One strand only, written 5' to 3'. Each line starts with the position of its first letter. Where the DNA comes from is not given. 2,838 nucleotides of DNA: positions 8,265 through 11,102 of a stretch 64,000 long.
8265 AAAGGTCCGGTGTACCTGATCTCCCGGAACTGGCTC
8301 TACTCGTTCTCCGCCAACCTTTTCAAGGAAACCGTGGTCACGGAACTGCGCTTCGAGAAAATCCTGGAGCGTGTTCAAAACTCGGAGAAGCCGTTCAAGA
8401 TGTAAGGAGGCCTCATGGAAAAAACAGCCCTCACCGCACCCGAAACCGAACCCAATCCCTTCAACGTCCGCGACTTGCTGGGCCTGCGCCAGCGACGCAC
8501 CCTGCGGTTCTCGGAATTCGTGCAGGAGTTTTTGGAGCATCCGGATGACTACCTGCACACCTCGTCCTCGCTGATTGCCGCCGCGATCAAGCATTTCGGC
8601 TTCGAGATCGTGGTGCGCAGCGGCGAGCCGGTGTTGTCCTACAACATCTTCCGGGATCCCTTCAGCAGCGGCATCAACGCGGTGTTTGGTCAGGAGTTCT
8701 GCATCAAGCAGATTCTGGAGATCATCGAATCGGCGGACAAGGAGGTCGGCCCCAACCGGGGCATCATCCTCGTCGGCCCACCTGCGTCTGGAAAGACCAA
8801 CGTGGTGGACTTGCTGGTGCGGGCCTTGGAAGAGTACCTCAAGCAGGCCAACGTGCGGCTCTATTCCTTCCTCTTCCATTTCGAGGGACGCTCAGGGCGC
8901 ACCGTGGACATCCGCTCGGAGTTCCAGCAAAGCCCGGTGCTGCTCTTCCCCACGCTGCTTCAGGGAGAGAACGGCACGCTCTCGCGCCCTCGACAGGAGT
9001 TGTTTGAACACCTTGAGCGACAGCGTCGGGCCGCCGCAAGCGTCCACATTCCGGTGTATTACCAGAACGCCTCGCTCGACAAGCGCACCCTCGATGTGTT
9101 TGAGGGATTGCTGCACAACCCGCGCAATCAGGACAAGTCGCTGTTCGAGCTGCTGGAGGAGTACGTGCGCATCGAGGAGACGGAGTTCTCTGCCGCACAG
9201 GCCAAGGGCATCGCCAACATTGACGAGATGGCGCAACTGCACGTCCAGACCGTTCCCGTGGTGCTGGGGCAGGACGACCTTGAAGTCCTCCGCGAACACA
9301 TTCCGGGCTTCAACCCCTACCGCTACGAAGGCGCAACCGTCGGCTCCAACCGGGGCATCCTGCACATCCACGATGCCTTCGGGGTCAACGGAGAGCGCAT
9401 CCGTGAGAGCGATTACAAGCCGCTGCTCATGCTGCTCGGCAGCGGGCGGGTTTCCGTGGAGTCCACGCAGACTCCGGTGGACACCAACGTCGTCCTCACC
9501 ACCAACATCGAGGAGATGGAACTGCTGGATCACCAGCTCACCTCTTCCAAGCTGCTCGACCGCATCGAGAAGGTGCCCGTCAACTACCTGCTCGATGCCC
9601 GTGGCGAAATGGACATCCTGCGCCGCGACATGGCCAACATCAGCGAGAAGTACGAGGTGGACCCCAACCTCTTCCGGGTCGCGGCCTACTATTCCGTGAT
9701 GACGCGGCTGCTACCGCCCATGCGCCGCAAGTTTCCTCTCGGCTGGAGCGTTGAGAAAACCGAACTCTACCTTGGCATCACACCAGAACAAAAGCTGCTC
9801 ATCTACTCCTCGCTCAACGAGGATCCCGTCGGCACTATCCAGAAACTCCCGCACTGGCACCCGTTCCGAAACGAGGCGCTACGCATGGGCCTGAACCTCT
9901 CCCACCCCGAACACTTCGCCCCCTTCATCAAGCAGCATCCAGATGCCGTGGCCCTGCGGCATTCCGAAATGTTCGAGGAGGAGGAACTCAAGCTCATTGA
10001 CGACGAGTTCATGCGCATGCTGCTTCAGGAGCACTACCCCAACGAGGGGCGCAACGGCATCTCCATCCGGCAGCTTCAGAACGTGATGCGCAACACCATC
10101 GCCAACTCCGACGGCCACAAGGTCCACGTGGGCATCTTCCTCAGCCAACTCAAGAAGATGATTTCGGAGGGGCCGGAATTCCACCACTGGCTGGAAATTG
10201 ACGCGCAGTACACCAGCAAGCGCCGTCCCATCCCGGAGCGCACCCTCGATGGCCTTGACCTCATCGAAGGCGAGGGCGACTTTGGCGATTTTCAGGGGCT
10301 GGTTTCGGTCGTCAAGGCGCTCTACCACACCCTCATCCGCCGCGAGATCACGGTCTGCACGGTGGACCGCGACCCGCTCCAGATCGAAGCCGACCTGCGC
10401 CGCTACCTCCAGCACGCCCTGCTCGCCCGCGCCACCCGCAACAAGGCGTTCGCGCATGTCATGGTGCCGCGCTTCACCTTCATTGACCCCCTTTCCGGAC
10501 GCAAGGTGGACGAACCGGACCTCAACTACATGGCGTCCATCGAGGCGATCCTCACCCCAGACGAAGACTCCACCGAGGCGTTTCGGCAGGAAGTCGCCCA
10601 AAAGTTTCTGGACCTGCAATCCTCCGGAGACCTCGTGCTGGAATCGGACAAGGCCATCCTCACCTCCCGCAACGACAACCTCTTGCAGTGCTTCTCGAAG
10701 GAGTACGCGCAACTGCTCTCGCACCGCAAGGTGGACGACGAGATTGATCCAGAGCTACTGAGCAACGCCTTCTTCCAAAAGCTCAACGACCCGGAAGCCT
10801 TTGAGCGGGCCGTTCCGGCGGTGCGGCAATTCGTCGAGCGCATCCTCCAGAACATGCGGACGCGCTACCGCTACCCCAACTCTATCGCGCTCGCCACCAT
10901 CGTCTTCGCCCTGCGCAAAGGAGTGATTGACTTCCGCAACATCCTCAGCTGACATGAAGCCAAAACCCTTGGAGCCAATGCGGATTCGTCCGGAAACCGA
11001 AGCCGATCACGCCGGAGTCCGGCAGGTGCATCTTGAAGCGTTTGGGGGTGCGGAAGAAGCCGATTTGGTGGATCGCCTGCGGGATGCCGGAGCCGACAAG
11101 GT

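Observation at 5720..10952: yeaH-spoVR-prkA stress module in non-canonical order with an 845-aa PrkA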

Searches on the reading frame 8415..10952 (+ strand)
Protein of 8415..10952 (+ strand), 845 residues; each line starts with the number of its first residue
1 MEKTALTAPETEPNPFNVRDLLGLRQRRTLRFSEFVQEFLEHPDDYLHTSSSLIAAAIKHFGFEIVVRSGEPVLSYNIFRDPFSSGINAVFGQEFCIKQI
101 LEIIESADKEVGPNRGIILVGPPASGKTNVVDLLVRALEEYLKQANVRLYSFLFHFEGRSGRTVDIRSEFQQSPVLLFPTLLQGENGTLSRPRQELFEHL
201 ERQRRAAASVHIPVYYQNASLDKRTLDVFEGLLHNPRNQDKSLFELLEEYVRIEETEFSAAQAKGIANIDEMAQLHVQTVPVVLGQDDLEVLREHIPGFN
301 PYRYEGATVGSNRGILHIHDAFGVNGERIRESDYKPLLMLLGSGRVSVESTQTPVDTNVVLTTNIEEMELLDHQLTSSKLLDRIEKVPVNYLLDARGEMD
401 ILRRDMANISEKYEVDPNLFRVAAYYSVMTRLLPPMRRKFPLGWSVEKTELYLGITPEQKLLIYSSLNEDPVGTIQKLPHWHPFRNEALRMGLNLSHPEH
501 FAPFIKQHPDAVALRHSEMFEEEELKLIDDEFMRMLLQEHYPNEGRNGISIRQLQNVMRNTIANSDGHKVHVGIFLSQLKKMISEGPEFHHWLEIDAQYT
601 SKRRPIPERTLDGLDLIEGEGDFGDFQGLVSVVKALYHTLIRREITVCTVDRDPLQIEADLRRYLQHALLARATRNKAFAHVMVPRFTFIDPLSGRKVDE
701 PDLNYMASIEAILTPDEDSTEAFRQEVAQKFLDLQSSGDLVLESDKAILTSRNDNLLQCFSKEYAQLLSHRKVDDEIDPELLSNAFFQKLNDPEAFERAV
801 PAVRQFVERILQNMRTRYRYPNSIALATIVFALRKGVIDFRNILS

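Call 4: search_protein_families(library=pfam, proteins=[window:8415-10952:+], max_evalue=0.01)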
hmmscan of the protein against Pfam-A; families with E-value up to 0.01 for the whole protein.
window:8415-10952:+ (845 aa): 4 families
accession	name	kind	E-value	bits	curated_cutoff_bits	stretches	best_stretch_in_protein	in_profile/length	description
PF08298.17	AAA_PrkA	-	7.3e-14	52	25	1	250-437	171-356/358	PrkA AAA domain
PF06798.17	PrkA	-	8.5e-14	52.3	25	1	531-745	18-194/255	PrkA serine protein kinase C-terminal domain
PF13191.12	AAA_16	-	0.00043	21.3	32.6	1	90-184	2-100/167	AAA ATPase domain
PF13401.12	AAA_22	-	0.0035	18.1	27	0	117-209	8-84/130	AAA domain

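Call 6: search_protein_families(library=ncbifam, proteins=[window:8415-10952:+], max_evalue=0.01)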
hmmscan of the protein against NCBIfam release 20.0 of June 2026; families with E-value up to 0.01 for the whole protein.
window:8415-10952:+ (845 aa): 1 family
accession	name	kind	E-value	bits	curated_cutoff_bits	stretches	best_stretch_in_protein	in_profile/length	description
NF011999.0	PRK15455.1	equivalog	0.0092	14.6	576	0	279-435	221-376/644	PrkA family serine protein kinase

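Call 7: find_homologous_proteins(query=window:8415-10952:+, max_evalue=0.001)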
Query window:8415-10952:+ (845 aa): 264 proteins with E <= 0.001 among 8000 candidates; the best 120 are listed.
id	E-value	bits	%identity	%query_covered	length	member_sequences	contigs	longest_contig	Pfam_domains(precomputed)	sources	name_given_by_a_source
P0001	0.0e+0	1900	100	100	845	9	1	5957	PF06798.18,PF08298.18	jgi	-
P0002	0.0e+0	1716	89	100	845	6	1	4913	PF06798.18,PF08298.18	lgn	-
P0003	0.0e+0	1396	72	100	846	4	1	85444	PF06798.18,PF08298.18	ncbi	-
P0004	0.0e+0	1388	72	98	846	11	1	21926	PF06798.18,PF08298.18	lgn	-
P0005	0.0e+0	1339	70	100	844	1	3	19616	PF06798.18,PF08298.18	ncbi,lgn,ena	-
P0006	0.0e+0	1316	70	98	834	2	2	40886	PF06798.18,PF08298.18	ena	-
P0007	0.0e+0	1311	69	98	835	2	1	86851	PF06798.18,PF08298.18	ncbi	-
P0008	0.0e+0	1293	68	98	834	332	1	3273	PF06798.18,PF08298.18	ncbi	-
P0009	0.0e+0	1261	67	98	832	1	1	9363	PF06798.18,PF08298.18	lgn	-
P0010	0.0e+0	1256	66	98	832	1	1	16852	PF06798.18,PF08298.18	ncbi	ncbi:hypothetical protein WDW89_20855 [Deltaproteobacteria bacterium TL4]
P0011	0.0e+0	1244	65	98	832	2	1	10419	PF06798.18,PF08298.18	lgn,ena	-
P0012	0.0e+0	1243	65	98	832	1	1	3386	PF06798.18,PF08298.18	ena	-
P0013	0.0e+0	1238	65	98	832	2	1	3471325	PF06798.18,PF08298.18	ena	-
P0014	0.0e+0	1237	64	98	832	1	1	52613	PF06798.18,PF08298.18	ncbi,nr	ncbi:MAG: hypothetical protein HQM13_20080 [SAR324 cluster bacterium]|nr:hypothetical protein [SAR32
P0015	0.0e+0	1229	64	98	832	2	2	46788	PF06798.18,PF08298.18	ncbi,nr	ncbi:MAG: hypothetical protein HQM14_11725 [SAR324 cluster bacterium]|nr:hypothetical protein [SAR32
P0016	0.0e+0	1229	65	98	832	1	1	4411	PF06798.18,PF08298.18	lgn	-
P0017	0.0e+0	1201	63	98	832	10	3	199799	PF06798.18,PF08298.18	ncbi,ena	-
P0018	0.0e+0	1184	62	98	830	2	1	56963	PF06798.18,PF08298.18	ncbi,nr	ncbi:MAG: hypothetical protein HQM12_04685 [SAR324 cluster bacterium]|nr:hypothetical protein [SAR32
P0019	0.0e+0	1152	61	98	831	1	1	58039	PF06798.18,PF08298.18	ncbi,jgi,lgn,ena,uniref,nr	ncbi:MAG: hypothetical protein COB67_01925 [SAR324 cluster bacterium]|uniref:PrkA AAA domain-contain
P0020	0.0e+0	1143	62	98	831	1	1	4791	PF06798.18,PF08298.18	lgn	-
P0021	0.0e+0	1136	60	98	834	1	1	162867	PF06798.18,PF08298.18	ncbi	-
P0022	0.0e+0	1132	59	98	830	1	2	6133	PF06798.18,PF08298.18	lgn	-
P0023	0.0e+0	1123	59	98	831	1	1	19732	PF06798.18,PF08298.18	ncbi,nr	ncbi:MAG: hypothetical protein GY866_22910 [Proteobacteria bacterium]|nr:hypothetical protein [Pseud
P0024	0.0e+0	1120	59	98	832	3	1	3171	PF06798.18,PF08298.18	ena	-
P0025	0.0e+0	1116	58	98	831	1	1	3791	PF06798.18,PF08298.18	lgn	-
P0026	0.0e+0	1115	60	97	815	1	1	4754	PF06798.18,PF08298.18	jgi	jgi:predicted Ser/Thr protein kinase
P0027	0.0e+0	1111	59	98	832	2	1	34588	PF06798.18,PF08298.18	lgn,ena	-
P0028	0.0e+0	1111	58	98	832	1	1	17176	PF06798.18,PF08298.18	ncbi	-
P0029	0.0e+0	1111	59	98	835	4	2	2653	PF06798.18,PF08298.18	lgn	-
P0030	0.0e+0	1110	59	98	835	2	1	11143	PF06798.18,PF08298.18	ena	-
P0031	0.0e+0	1109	58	98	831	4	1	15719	PF06798.18,PF08298.18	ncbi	-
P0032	0.0e+0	1108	58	98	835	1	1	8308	PF06798.18,PF08298.18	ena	-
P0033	0.0e+0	1106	59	98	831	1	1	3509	PF06798.18,PF08298.18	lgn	-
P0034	0.0e+0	1106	58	98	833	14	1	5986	PF06798.18,PF08298.18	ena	-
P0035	0.0e+0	1105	58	98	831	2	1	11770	PF06798.18,PF08298.18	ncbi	-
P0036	0.0e+0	1102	59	98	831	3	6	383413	PF06798.18,PF08298.18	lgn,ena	-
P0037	0.0e+0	1102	59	98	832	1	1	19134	PF06798.18,PF08298.18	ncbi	-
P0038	0.0e+0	1100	58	98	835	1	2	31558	PF06798.18,PF08298.18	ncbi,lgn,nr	ncbi:MAG: hypothetical protein KDC71_06765 [Acidobacteria bacterium]|nr:hypothetical protein [Acidob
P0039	0.0e+0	1100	59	98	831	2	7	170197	PF06798.18,PF08298.18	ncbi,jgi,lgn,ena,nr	ncbi:MAG: hypothetical protein HOD92_07425 [Deltaproteobacteria bacterium]|jgi:hypothetical protein|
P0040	0.0e+0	1099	60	98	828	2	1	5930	PF06798.18,PF08298.18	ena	-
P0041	0.0e+0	1097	58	98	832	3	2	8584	PF06798.18,PF08298.18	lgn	-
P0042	0.0e+0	1097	58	99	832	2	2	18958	PF06798.18,PF08298.18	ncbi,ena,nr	ncbi:MAG: hypothetical protein KDC10_07375 [Calditrichaeota bacterium]|nr:hypothetical protein [Cand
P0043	0.0e+0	1097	59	98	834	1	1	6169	PF06798.18,PF08298.18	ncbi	ncbi:MAG: hypothetical protein ABIK68_22090 [bacterium]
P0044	0.0e+0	1096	58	99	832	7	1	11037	PF06798.18,PF08298.18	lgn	-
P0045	0.0e+0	1096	57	98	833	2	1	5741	PF06798.18,PF08298.18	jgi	jgi:predicted Ser/Thr protein kinase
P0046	0.0e+0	1095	59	98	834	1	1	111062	PF06798.18,PF08298.18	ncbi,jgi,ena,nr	ncbi:hypothetical protein KKI24_12320 [bacterium]|nr:hypothetical protein [bacterium]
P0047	0.0e+0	1095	59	98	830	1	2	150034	PF06798.18,PF08298.18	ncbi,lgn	-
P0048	0.0e+0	1094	58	98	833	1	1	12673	PF06798.18,PF08298.18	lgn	-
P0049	0.0e+0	1094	58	98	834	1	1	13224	PF06798.18,PF08298.18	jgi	-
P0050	0.0e+0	1093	57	98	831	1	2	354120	PF06798.18,PF08298.18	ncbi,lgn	-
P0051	0.0e+0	1092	57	98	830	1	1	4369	PF06798.18,PF08298.18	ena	-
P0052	0.0e+0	1091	59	98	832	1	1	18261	PF06798.18,PF08298.18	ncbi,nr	ncbi:MAG: hypothetical protein GY786_09215 [Proteobacteria bacterium]|nr:hypothetical protein [Pseud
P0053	0.0e+0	1091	58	98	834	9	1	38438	PF06798.18,PF08298.18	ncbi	-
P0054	0.0e+0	1090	58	98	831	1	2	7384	PF06798.18,PF08298.18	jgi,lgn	jgi:predicted Ser/Thr protein kinase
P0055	0.0e+0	1089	58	98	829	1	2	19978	PF06798.18,PF08298.18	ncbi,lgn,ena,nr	ncbi:MAG: hypothetical protein QNK37_30310 [Acidobacteriota bacterium]|nr:hypothetical protein [Acid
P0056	0.0e+0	1089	58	98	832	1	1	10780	PF06798.18,PF08298.18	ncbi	-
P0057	0.0e+0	1089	58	98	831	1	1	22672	PF06798.18,PF08298.18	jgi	-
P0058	0.0e+0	1089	58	98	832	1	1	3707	PF06798.18,PF08298.18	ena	-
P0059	0.0e+0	1087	58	98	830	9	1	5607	PF06798.18,PF08298.18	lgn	-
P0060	0.0e+0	1087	58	98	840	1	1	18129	PF06798.18,PF08298.18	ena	-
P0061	0.0e+0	1086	58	98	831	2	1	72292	PF06798.18,PF08298.18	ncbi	-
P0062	0.0e+0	1086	57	98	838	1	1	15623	PF06798.18,PF08298.18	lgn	-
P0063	0.0e+0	1086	57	99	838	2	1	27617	PF06798.18,PF08298.18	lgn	-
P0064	0.0e+0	1085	58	98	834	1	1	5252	PF06798.18,PF08298.18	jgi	jgi:predicted Ser/Thr protein kinase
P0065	0.0e+0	1085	58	99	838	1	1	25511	PF06798.18,PF08298.18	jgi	-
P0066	0.0e+0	1085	58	98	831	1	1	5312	PF06798.18,PF08298.18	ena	-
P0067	0.0e+0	1084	59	98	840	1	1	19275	PF06798.18,PF08298.18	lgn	-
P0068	0.0e+0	1084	57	98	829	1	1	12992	PF06798.18,PF08298.18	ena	-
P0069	0.0e+0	1084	57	98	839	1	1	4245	PF06798.18,PF08298.18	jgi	-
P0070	0.0e+0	1084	57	98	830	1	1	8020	PF06798.18,PF08298.18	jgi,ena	-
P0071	0.0e+0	1083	58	98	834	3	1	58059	PF06798.18,PF08298.18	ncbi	-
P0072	0.0e+0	1082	58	98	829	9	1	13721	PF06798.18,PF08298.18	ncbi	-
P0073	0.0e+0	1082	58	98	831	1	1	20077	PF06798.18,PF08298.18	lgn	-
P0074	0.0e+0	1081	58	98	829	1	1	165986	PF06798.18,PF08298.18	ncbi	-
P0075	0.0e+0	1081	57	98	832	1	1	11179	PF06798.18,PF08298.18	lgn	-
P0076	0.0e+0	1080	57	98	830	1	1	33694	PF06798.18,PF08298.18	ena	-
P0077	0.0e+0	1079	57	98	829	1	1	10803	PF06798.18,PF08298.18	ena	-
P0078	0.0e+0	1077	58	98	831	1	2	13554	PF06798.18,PF08298.18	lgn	-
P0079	0.0e+0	1077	57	98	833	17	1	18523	PF06798.18,PF08298.18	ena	-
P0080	0.0e+0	1077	57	98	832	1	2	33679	PF06798.18,PF08298.18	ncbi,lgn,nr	ncbi:MAG: hypothetical protein HZB55_02750 [Deltaproteobacteria bacterium]|nr:hypothetical protein [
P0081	0.0e+0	1076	57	98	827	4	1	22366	PF06798.18,PF08298.18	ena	-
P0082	0.0e+0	1076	56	98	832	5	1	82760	PF06798.18,PF08298.18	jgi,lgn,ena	-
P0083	0.0e+0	1075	57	98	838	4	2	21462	PF06798.18,PF08298.18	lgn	-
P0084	0.0e+0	1073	57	98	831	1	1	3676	PF06798.18,PF08298.18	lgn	-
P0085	0.0e+0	1073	57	98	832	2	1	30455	PF06798.18,PF08298.18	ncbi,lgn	-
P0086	0.0e+0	1073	58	98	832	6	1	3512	PF06798.18,PF08298.18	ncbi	-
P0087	0.0e+0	1073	56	98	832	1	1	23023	PF06798.18,PF08298.18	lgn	-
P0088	0.0e+0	1072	57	98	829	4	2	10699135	PF06798.18,PF08298.18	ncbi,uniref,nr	ncbi:hypothetical protein [Acanthopleuribacter pedis]|uniref:PrkA AAA domain-containing protein n=1 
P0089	0.0e+0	1072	57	99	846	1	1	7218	PF06798.18,PF08298.18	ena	-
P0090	0.0e+0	1072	57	98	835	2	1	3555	PF06798.18,PF08298.18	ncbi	ncbi:MAG: hypothetical protein AAGJ31_05900 [Verrucomicrobiota bacterium]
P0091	0.0e+0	1072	58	98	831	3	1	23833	PF06798.18,PF08298.18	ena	-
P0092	0.0e+0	1070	57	98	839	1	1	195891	PF06798.18,PF08298.18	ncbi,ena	-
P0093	0.0e+0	1070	59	98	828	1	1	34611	PF06798.18,PF08298.18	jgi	-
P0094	0.0e+0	1070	56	98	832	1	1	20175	PF06798.18,PF08298.18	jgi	jgi:predicted Ser/Thr protein kinase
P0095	0.0e+0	1069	56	98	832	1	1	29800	PF06798.18,PF08298.18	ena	-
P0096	0.0e+0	1067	57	98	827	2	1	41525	PF06798.18,PF08298.18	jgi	-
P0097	0.0e+0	1067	56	99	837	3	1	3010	PF06798.18,PF08298.18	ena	-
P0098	0.0e+0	1066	57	98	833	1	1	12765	PF06798.18,PF08298.18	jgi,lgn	-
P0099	0.0e+0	1066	57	98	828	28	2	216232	PF06798.18,PF08298.18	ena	-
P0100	0.0e+0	1065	56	98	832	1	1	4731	PF06798.18,PF08298.18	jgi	jgi:predicted Ser/Thr protein kinase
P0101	0.0e+0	1065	57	98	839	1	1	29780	PF06798.18,PF08298.18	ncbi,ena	-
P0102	0.0e+0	1065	57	98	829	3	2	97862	PF06798.18,PF08298.18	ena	-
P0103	0.0e+0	1065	58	98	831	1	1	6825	PF06798.18,PF08298.18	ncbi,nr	ncbi:MAG: hypothetical protein HY900_11530 [Deltaproteobacteria bacterium]|nr:hypothetical protein [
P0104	0.0e+0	1064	56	98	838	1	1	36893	PF06798.18,PF08298.18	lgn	-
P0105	0.0e+0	1063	57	96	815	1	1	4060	PF06798.18,PF08298.18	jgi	jgi:predicted Ser/Thr protein kinase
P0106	0.0e+0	1063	56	99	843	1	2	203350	PF06798.18,PF08298.18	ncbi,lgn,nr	ncbi:MAG: hypothetical protein P1U89_13570 [Verrucomicrobiales bacterium]|nr:hypothetical protein [V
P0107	0.0e+0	1063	55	99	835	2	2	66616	PF06798.18,PF08298.18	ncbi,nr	ncbi:MAG: hypothetical protein HRT89_01670 [Lentisphaeria bacterium]|nr:hypothetical protein [Lentis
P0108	0.0e+0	1061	58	98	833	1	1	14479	PF06798.18,PF08298.18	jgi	jgi:predicted Ser/Thr protein kinase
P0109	0.0e+0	1061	58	98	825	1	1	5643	PF06798.18,PF08298.18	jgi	-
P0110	0.0e+0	1060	57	98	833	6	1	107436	PF06798.18,PF08298.18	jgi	jgi:hypothetical protein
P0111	0.0e+0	1060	57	98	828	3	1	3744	PF06798.18,PF08298.18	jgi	-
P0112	0.0e+0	1059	56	98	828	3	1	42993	PF06798.18,PF08298.18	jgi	jgi:hypothetical protein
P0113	0.0e+0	1059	57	98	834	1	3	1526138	PF06798.18,PF08298.18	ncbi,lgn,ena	-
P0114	0.0e+0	1059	57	98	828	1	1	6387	PF06798.18,PF08298.18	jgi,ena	-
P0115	0.0e+0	1058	56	98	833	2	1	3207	PF06798.18,PF08298.18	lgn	-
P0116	0.0e+0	1058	57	98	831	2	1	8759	PF06798.18,PF08298.18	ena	-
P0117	0.0e+0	1058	56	98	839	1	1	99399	PF06798.18,PF08298.18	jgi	jgi:hypothetical protein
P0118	0.0e+0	1057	56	98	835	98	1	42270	PF06798.18,PF08298.18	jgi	-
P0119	0.0e+0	1056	57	99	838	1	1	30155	PF06798.18,PF08298.18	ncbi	-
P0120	0.0e+0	1055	57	98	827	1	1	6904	PF06798.18,PF08298.18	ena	-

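Call 43: find_encoding_contigs(protein=P0003, flank=10000, max_places=3)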
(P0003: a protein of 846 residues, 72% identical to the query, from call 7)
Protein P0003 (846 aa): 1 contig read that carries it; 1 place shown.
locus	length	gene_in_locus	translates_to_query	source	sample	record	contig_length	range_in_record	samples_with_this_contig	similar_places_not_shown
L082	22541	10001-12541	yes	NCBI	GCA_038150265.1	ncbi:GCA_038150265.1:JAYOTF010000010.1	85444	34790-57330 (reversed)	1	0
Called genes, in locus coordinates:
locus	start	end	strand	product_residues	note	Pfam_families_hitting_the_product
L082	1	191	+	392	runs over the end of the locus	PF00528:BPD_transp_1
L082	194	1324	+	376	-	PF00528:BPD_transp_1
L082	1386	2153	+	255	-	PF00005:ABC_tran, PF02463:SMC_N (faint), PF13304:AAA_21 (weak)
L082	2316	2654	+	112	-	PF11220:DUF3015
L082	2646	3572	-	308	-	PF02016:Peptidase_S66, PF17676:Peptidase_S66C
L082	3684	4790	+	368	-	PF02515:CoA_transf_3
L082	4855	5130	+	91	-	PF00887:ACBP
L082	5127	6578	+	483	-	PF01425:Amidase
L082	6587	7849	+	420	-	PF02403:Seryl_tRNA_N, PF00587:tRNA-synt_2b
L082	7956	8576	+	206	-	PF13640:2OG-FeII_Oxy_3, PF13661:2OG-FeII_Oxy_4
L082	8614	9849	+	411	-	PF00083:Sugar_tr, PF07690:MFS_1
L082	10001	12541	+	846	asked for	PF08298:AAA_PrkA, PF06798:PrkA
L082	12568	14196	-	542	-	PF00270:DEAD, PF04851:ResIII, PF00271:Helicase_C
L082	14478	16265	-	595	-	PF01336:tRNA_anti-codon, PF00152:tRNA-synt_2, PF02938:GAD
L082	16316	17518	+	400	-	-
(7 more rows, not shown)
